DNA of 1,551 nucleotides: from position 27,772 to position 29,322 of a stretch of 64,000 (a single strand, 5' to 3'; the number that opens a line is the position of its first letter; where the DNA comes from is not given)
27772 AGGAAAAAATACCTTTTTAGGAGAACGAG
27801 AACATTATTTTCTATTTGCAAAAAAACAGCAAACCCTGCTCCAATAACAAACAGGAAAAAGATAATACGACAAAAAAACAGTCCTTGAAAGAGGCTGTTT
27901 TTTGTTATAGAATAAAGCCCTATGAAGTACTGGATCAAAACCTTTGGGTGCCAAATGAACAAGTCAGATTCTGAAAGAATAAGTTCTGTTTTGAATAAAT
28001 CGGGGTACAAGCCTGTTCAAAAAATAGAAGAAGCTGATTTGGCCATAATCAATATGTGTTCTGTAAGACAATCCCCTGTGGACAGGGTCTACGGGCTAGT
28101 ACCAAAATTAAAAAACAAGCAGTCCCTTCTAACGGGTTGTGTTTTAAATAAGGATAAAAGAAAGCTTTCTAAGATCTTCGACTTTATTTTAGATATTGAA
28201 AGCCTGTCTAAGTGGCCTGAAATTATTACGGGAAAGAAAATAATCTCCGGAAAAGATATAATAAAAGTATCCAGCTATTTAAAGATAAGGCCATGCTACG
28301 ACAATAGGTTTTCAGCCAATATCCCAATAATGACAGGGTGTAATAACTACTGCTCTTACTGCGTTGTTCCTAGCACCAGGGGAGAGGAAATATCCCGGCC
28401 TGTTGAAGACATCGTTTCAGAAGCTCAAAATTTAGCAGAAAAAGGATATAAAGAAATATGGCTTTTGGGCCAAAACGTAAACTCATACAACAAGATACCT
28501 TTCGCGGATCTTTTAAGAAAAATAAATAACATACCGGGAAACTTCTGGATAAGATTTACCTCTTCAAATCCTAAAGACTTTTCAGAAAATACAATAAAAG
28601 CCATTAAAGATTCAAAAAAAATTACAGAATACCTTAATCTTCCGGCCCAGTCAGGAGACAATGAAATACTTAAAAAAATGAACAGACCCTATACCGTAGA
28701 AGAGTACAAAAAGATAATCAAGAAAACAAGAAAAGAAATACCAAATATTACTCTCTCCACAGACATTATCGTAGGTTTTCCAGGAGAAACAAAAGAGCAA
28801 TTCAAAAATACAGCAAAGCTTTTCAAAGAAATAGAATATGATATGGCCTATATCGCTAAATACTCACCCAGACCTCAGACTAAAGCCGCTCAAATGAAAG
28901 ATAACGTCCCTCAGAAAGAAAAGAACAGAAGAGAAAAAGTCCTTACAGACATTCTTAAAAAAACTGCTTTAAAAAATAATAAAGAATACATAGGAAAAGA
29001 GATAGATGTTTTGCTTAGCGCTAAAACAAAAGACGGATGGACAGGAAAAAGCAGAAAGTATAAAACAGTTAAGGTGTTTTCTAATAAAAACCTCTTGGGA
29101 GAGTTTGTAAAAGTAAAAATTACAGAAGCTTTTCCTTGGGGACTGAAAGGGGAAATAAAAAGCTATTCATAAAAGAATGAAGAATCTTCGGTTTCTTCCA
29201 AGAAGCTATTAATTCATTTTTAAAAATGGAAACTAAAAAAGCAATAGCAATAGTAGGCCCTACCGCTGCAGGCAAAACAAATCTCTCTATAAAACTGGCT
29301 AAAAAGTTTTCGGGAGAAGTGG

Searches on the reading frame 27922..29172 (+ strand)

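Call 73: search_protein_families(library=pfam, proteins=[window:27922-29172:+], max_evalue=0.00001)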
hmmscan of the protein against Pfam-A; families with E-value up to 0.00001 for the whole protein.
window:27922-29172:+ (416 aa): 3 families
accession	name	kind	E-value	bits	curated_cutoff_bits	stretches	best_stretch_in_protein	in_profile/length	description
PF04055.27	Radical_SAM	-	6.1e-31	108.3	29.5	1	134-300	1-165/166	Radical SAM superfamily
PF00919.26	UPF0004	-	1.5e-20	73.5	27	1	2-86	1-90/98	Uncharacterized protein family UPF0004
PF01938.26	TRAM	-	5.9e-07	29.7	21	1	354-412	1-60/61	TRAM domain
